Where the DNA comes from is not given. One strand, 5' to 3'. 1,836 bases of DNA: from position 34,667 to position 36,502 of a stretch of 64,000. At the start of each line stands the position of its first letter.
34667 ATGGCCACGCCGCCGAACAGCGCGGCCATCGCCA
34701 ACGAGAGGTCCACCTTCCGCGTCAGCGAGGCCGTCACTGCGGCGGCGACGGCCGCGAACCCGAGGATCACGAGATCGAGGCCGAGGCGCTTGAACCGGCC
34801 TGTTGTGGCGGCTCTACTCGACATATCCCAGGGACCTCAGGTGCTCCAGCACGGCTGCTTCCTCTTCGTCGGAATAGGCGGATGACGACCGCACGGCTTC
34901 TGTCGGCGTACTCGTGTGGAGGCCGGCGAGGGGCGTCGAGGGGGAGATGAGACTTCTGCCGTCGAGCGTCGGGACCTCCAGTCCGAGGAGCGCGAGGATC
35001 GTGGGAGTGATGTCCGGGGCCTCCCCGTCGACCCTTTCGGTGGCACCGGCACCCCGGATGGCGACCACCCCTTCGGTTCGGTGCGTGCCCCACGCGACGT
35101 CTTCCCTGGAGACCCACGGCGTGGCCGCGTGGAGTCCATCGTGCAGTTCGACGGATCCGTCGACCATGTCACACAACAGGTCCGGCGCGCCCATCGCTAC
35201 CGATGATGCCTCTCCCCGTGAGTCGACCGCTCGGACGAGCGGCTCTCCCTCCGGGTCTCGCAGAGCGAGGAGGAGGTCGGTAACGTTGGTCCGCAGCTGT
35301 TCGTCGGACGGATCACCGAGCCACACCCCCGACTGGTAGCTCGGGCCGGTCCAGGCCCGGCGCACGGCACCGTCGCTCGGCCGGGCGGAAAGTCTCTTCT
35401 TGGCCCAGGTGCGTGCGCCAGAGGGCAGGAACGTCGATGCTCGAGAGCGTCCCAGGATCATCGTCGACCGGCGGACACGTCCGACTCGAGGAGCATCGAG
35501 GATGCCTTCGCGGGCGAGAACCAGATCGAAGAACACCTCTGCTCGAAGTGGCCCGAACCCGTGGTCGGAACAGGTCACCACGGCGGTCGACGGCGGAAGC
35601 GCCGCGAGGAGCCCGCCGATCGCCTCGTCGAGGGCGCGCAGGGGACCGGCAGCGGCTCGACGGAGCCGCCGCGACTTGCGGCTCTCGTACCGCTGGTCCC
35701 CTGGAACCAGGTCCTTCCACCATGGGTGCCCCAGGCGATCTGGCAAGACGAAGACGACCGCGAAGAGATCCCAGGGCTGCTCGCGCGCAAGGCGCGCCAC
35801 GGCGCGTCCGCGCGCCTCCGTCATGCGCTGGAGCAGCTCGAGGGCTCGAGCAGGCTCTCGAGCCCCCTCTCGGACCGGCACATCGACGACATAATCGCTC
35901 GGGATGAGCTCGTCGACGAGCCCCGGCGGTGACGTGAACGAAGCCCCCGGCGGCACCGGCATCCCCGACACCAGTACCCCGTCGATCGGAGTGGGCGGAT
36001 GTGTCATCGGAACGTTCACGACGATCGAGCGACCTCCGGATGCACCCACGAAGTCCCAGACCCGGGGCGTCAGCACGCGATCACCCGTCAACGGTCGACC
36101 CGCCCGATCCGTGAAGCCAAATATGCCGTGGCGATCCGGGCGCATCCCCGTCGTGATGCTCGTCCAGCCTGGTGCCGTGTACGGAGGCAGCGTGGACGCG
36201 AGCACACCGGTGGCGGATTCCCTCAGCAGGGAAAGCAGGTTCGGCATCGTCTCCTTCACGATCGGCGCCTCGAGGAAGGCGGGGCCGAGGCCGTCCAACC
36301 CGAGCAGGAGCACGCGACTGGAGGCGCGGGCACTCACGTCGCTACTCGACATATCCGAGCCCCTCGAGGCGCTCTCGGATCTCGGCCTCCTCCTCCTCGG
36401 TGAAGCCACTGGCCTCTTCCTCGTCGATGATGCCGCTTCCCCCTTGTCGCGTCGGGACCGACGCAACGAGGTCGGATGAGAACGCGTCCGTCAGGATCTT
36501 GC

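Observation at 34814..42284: Tandem array of four cytoplasmic NPP-like alkaline-phosphatase-superfamily paralogues with a shared acidic-LGY[VL] C-terminal tail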

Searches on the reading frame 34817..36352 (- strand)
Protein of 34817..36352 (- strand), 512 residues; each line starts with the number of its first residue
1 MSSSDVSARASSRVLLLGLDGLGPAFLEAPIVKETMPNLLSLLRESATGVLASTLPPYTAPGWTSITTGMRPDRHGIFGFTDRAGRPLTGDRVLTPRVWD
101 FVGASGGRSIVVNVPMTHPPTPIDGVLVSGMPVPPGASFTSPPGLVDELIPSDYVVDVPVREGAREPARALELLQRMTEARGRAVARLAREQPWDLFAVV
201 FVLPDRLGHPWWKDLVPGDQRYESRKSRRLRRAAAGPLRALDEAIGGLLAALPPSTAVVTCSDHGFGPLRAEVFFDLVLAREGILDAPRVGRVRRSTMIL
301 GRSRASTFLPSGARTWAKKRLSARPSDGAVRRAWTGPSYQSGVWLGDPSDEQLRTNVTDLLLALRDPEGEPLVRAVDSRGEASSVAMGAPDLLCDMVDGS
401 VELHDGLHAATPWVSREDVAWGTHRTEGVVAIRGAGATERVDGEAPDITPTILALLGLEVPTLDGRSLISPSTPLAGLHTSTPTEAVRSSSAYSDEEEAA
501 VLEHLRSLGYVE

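Call 6: search_protein_families(library=pfam, max_evalue=0.01, proteins=[window:34817-36352:-])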
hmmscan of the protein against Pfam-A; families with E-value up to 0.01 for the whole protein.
seq(512 aa): 1 family
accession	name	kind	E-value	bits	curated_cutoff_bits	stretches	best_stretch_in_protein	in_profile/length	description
PF01663.27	Phosphodiest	-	7.2e-29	101.9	23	1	14-291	1-248/342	Type I phosphodiesterase / nucleotide pyrophosphatase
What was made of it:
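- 34814..36352 (-): NPP-like paralogue 1 (512 aa, Thr nucleophile, the most divergent copy), intact. PF01663 at E = 7e-29 (call 6).
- Checked: Not chance: Pfam PF01663 matches at E = 7e-29 to 3e-36, against a gathering score of 23 bits (call 6).
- PF01663 matches for all four (call 6).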

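Call 7: search_protein_families(library=ncbifam, max_evalue=0.01, proteins=[window:34817-36352:-])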
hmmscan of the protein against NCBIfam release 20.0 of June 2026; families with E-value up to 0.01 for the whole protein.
seq(512 aa): 1 family
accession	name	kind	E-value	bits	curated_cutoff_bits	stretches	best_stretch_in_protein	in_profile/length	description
TIGR02335.1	hydr_PhnA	equivalog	2.8e-05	23.4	407.55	1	11-79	12-80/408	phosphonoacetate hydrolase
